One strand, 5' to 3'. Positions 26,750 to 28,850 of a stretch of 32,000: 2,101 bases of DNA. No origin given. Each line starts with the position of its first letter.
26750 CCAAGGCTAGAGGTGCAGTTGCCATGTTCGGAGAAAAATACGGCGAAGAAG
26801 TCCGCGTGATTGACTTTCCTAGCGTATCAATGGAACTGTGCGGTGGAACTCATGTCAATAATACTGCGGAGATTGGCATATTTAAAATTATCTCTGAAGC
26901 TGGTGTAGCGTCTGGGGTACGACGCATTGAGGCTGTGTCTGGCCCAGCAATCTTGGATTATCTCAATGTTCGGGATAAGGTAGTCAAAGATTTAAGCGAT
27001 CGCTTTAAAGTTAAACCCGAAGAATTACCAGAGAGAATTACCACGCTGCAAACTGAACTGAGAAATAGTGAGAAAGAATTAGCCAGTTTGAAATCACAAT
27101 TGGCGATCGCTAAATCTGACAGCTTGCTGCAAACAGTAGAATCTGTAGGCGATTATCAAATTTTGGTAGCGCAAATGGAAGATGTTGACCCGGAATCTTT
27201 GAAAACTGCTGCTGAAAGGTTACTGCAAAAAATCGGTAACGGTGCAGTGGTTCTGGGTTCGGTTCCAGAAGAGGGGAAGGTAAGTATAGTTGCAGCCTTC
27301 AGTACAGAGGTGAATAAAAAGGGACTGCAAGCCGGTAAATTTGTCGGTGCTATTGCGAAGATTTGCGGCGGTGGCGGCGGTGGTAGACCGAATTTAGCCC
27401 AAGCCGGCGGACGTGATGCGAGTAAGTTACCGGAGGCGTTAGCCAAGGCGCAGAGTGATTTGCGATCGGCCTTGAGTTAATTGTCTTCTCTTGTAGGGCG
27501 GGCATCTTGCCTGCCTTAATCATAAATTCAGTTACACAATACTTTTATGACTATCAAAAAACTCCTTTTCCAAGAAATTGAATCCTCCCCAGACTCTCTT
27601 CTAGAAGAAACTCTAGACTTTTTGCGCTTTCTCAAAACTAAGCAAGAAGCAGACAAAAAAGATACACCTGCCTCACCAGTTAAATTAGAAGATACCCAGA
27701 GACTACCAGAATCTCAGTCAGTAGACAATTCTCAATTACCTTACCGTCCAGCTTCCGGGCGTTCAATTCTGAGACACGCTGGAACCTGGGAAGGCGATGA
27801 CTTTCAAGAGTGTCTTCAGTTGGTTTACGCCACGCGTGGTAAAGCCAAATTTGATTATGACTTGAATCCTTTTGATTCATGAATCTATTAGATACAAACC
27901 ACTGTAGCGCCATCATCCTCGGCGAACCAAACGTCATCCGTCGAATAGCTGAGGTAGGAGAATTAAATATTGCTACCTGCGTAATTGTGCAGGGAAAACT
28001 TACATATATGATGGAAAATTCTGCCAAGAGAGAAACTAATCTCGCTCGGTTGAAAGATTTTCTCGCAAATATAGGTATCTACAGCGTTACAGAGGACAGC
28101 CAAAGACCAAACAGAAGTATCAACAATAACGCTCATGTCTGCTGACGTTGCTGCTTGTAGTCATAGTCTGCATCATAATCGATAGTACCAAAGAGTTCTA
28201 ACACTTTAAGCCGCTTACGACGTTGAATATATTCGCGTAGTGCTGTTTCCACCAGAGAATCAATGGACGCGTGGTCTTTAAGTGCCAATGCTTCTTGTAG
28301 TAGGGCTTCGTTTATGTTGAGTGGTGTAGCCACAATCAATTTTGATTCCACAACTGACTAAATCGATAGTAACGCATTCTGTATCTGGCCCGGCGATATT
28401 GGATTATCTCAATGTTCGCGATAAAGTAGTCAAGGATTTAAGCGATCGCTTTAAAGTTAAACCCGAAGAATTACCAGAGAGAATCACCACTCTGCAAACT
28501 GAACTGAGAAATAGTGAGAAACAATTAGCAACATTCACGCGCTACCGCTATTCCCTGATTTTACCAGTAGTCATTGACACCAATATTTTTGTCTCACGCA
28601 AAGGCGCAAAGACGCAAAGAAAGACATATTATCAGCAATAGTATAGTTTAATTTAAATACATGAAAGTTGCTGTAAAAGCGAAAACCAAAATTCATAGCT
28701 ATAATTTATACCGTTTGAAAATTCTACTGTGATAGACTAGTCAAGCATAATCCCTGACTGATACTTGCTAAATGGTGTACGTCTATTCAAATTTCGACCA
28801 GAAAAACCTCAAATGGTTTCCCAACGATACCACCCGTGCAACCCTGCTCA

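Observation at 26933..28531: Relic of a second alaS allele 1,446 bp downstream of its counterpart; 10 of 11 differences are synonymous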

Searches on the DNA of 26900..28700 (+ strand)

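Call 69: search_dna_similar(query=window:26900-28700:+, collection=plasmids, mode=distant, max_rows=15)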
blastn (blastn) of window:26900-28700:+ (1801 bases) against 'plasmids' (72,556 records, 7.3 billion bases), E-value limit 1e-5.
Records with a match: 13; places in all: 13; records where one place covers at least 80% of the query: 0.
Best place of each record, by identity: 95-99% 1; 80-90% 3; 60-80% 9.
By first word of the organism name: Nostoc 7; Tolypothrix 2; Microchaete 1; Sphaerospermopsis 1; Calothrix 1; Chondrocystis 1.
By predicted mobility (MOB-suite, as given by PLSDB): mobilizable 8; non-mobilizable 4; conjugative 1.
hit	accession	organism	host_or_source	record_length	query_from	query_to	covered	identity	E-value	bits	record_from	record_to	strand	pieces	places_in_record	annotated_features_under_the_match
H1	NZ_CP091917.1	Nostoc sp. UHCC 0870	cell culture,Brackish water, ...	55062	641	1080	24%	75.9%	8e-87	329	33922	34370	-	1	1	DUF2281 domain-containing protein | ParB/RepB/Spo0J family partition protein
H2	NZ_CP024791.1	Nostoc flagelliforme CCNUN1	cell culture,desert soil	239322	825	1173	19%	74.6%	9e-55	224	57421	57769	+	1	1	type II toxin-antitoxin system VapC family toxin | DUF2281 domain-containing protein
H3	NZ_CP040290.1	Nostoc sp. C057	Phaeoceros,pure culture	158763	647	1008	20%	67.9%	1e-21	113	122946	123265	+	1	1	DUF2281 domain-containing protein | type II toxin-antitoxin system VapC family toxin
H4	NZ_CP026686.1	Nostoc sp. 'Peltigera membranacea cyanobiont' N6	Lichen thallus,Peltigera membranacea ...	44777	647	1008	20%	66.9%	1e-20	109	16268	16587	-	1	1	DUF2281 domain-containing protein | type II toxin-antitoxin system VapC family toxin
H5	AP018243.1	Microchaete diplosiphon NIES-3275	-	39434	647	1009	12%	78.5%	2e-19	183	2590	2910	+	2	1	hypothetical protein (x2)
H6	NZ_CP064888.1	Tolypothrix sp. PCC 7601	Fresh water sample,Fresh water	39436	647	1009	12%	78.5%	2e-19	183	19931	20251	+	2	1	hypothetical protein | type II toxin-antitoxin system VapC family toxin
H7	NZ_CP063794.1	Tolypothrix sp. PCC 7712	Soil sample,soil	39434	647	1009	12%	78.5%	2e-19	183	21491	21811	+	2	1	hypothetical protein | type II toxin-antitoxin system VapC family toxin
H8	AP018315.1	Sphaerospermopsis kisseleviana NIES-73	-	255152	647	1008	12%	74.9%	2e-11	144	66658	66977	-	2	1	hypothetical protein (x2)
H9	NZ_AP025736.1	Nostoc cf. commune SO-36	-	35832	825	1001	10%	87.0%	1e-52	216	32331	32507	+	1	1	DUF2281 domain-containing protein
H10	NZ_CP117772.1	Nostoc sp. UHCC 0926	whole organism,lichen surface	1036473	1200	1355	9%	71.2%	2e-11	80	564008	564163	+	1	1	none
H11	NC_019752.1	Calothrix sp. PCC 6303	-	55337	653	742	5%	81.1%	2e-13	87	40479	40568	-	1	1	hypothetical protein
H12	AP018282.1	Chondrocystis sp. NIES-4102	-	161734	647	731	5%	80.0%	8e-11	78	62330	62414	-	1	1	hypothetical protein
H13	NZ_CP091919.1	Nostoc sp. UHCC 0870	cell culture,Brackish water, ...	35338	645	685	2%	95.2%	5e-7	64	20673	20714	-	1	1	none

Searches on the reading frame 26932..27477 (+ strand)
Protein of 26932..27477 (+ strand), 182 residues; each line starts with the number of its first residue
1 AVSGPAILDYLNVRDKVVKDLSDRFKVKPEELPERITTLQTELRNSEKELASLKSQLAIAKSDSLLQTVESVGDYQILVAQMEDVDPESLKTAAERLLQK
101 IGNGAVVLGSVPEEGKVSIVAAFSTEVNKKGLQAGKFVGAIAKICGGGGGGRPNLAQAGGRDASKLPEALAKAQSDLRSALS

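Call 32: find_homologous_proteins(query=window:26932-27477:+, max_evalue=0.00001)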
Query window:26932-27477:+ (182 aa): 632 proteins with E <= 0.00001 among 832 candidates; the best 120 are listed.
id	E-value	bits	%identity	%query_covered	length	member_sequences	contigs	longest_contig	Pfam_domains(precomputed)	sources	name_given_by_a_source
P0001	5.9e-96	337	89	99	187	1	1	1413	PF02272.25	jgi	jgi:alanyl-tRNA synthetase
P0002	1.1e-95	336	90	100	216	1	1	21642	PF07973.20,PF02272.25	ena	-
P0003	1.6e-94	332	88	99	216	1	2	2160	PF07973.20,PF02272.25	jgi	jgi:alanyl-tRNA synthetase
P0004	1.1e-93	330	88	100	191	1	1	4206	PF02272.25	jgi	jgi:alanyl-tRNA synthetase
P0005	3.9e-92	325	86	100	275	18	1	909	PF07973.20,PF02272.25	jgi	jgi:alanyl-tRNA synthetase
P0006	4.5e-92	324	84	99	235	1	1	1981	PF07973.20,PF02272.25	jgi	jgi:alanyl-tRNA synthetase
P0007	1.1e-91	323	87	99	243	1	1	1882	PF07973.20,PF02272.25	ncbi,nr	ncbi:MAG: alanine--tRNA ligase, partial [Tolypothrix sp. Co-bin9]|nr:alanine--tRNA ligase [Tolypothr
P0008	2.3e-91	322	86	99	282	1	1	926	PF07973.20,PF02272.25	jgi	jgi:alanyl-tRNA synthetase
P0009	2.4e-88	312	81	100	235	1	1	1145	PF07973.20,PF02272.25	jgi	jgi:alanyl-tRNA synthetase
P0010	3.6e-88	312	82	99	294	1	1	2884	PF07973.20,PF02272.25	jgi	jgi:alanyl-tRNA synthetase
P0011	5.2e-88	311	84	100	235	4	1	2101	PF07973.20,PF02272.25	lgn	-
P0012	8.3e-88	310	82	99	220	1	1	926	PF07973.20,PF02272.25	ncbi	-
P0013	5.9e-87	308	81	99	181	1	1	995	PF02272.25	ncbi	-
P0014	1.3e-86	307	81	100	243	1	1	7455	PF07973.20,PF02272.25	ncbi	ncbi:MAG: DHHA1 domain-containing protein, partial [Chroococcidiopsis sp.]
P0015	2.1e-86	306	80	100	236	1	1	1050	PF07973.20,PF02272.25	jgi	-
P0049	1.3e-73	264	72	95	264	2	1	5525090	PF07973.20,PF02272.25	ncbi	-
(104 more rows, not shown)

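Call 33: find_encoding_contigs(protein=P0002, flank=10000, max_places=4)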
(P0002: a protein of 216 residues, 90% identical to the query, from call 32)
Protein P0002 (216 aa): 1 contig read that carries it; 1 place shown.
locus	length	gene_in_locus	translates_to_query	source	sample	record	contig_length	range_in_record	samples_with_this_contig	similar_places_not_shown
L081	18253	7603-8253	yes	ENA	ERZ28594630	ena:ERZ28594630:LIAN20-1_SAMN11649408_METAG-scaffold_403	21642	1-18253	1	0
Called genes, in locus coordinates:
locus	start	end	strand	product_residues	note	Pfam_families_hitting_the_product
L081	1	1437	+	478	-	PF02878:PGM_PMM_I, PF02879:PGM_PMM_II, PF02880:PGM_PMM_III, PF00408:PGM_PMM_IV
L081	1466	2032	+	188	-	PF01725:Ham1p_like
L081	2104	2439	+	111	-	-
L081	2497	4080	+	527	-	PF00890:FAD_binding_2 (weak), PF01266:DAO (weak), PF01593:Amino_oxidase, PF13450:NAD_binding_8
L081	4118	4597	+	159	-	-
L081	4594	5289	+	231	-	-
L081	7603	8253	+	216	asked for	PF07973:tRNA_SAD, PF02272:DHHA1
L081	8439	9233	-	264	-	PF05685:Uma2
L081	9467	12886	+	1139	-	PF20464:MmeI_N, PF20465:MmeI_hel, PF20473:MmeI_Mtase, PF07669:Eco57I (weak), PF20466:MmeI_TRD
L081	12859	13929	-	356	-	PF10017:Methyltransf_33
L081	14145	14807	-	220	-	PF04039:MnhB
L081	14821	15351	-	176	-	PF13244:MbhD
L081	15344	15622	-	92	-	PF03334:PhaG_MnhG_YufB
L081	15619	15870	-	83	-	-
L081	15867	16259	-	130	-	PF01899:MNHE (weak)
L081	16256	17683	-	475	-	PF00361:Proton_antipo_M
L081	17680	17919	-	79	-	PF00420:Oxidored_q2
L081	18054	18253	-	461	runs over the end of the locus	PF00999:Na_H_Exchanger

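Call 34: find_encoding_contigs(protein=P0049, flank=10000, max_places=4)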
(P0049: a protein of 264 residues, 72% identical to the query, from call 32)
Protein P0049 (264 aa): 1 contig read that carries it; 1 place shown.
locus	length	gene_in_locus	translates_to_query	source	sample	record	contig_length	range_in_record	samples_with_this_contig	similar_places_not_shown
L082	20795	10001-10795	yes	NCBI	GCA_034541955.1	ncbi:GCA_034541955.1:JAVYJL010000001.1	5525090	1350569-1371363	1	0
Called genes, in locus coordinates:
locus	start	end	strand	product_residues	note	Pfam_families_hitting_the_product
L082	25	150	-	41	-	-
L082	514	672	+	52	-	PF13421:Band_7_1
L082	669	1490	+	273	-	PF01145:Band_7, PF13421:Band_7_1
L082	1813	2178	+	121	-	-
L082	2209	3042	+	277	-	-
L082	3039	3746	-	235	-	PF01746:tRNA_m1G_MT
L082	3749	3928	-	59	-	-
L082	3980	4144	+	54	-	-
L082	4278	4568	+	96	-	PF03575:Peptidase_S51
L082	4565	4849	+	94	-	-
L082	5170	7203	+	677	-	PF18921:Cyanophycin_syn, PF02655:ATP-grasp_3 (faint), PF02955:GSH-S_ATP (faint), PF07478:Dala_Dala_lig_C (weak), PF08443:RimK, PF08245:Mur_ligase_M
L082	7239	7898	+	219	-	PF02875:Mur_ligase_C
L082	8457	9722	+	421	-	PF01411:tRNA-synt_2c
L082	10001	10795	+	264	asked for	PF07973:tRNA_SAD, PF02272:DHHA1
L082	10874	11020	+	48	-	-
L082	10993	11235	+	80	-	-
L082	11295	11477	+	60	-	-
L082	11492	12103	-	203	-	PF08974:DUF1877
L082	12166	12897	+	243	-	PF01384:PHO4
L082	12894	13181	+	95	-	PF01384:PHO4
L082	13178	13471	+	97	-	PF01384:PHO4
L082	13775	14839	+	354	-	-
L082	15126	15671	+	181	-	PF00892:EamA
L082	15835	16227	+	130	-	-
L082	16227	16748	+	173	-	PF00528:BPD_transp_1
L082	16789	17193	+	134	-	PF00535:Glycos_transf_2, PF10111:Glyco_tranf_2_2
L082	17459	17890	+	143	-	-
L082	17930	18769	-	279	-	PF00534:Glycos_transf_1, PF13692:Glyco_trans_1_4, PF13432:TPR_16 (weak), PF13414:TPR_11 (weak)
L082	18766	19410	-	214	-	-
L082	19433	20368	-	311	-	-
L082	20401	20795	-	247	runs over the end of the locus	PF01435:Peptidase_M48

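Call 57: find_related_loci(query=window:26932-27477:+, collection=metagenome_contigs, flank=6000)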
Query window:26932-27477:+ (182 aa) in metagenome_contigs; peptide patterns used: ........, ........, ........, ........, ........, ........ (x = any residue, [..] = any of these).
600 stretches matched a pattern (row limit reached: there are more); 102 encode a relative of the query (tblastn E <= 1e-3); the best 80 are kept; 80 distinct loci.
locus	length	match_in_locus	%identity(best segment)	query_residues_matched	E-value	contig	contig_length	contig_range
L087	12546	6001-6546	95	1-182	1e-111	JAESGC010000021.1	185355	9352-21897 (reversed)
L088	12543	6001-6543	91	1-181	1e-100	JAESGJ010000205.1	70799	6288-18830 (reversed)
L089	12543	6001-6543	91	1-181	1e-100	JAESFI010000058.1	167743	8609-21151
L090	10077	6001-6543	90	1-181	2e-100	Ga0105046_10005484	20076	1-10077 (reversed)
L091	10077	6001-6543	90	1-181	2e-100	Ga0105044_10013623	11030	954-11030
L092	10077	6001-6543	90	1-181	2e-100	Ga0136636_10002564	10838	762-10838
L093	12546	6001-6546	90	1-182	6e-100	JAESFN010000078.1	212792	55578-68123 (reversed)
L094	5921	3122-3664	89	1-181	2e-99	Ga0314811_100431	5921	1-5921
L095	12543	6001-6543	90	1-181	1e-99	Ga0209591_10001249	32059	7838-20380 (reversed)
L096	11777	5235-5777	89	1-181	2e-99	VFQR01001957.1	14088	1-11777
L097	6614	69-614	89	1-182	1e-98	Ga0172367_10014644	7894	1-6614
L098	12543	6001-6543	88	1-181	8e-99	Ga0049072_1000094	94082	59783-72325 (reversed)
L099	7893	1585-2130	88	1-182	2e-98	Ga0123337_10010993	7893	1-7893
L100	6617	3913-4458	88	1-182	2e-98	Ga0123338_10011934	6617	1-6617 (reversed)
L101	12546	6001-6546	87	1-182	2e-98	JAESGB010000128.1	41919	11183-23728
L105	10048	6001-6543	87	1-181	2e-97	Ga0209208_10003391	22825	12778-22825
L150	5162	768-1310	80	1-181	1e-80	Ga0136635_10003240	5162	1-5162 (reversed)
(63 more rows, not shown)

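Call 62: search_protein_families(library=pfam, proteins=[L105:3240-4355:+, L105:4339-4725:+, L105:4733-5539:+, L150:1566-1865:+, L150:1862-2062:+], max_evalue=0.01)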
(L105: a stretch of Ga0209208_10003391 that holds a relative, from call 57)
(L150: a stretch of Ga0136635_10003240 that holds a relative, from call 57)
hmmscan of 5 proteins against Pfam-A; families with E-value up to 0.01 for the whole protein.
L105:3240-4355:+ (371 aa): 0 families

L105:4339-4725:+ (128 aa): 0 families

L105:4733-5539:+ (268 aa): 0 families

L150:1566-1865:+ (99 aa): 1 family
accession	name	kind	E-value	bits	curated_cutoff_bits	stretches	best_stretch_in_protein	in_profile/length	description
PF04365.19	BrnT_toxin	-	1.9e-25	89.4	34.5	1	7-90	1-77/77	Ribonuclease toxin, BrnT, of type II toxin-antitoxin system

L150:1862-2062:+ (66 aa): 1 family
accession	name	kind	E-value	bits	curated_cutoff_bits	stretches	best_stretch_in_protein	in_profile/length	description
PF10957.13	Spore_Cse60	-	0.008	16.7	20.7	0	28-51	15-38/60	Sporulation protein Cse60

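Call 63: search_protein_families(library=padloc, proteins=[L105:3240-4355:+, L105:4339-4725:+, L105:4733-5539:+], max_evalue=0.01)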
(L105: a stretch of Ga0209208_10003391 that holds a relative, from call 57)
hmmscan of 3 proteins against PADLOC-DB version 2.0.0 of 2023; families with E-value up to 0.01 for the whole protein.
L105:3240-4355:+ (371 aa): 0 families

L105:4339-4725:+ (128 aa): 0 families

L105:4733-5539:+ (268 aa): 0 families

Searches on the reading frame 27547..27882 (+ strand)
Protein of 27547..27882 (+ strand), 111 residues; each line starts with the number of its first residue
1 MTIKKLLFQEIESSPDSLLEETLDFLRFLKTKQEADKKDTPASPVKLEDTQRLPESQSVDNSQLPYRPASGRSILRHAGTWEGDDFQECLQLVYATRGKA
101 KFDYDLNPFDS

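Call 6: search_protein_families(library=pfam, proteins=[window:27547-27882:+], max_evalue=0.1)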
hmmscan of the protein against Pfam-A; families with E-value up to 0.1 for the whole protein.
window:27547-27882:+ (111 aa): 1 family
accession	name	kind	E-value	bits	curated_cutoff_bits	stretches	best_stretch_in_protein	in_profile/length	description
PF10047.15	DUF2281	-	6.7e-07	30.3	26.5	1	7-41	2-36/64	Protein of unknown function (DUF2281)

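Call 31: find_encoding_contigs(protein=window:27547-27882:+, flank=10000, max_places=10)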
Protein window:27547-27882:+ (111 aa): no gene with exactly this product is on record in the collection.

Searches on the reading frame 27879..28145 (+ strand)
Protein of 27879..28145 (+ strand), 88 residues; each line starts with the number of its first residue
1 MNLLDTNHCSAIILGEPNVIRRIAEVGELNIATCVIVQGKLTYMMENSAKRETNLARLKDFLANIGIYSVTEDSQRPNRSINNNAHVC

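Call 6: search_protein_families(library=pfam, proteins=[window:27879-28145:+], max_evalue=0.1)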
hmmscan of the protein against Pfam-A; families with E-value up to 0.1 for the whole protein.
window:27879-28145:+ (88 aa): 1 family
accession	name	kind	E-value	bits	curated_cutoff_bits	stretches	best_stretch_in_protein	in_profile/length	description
PF01850.27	PIN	-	0.028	15.5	23.6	1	3-72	2-74/120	PIN domain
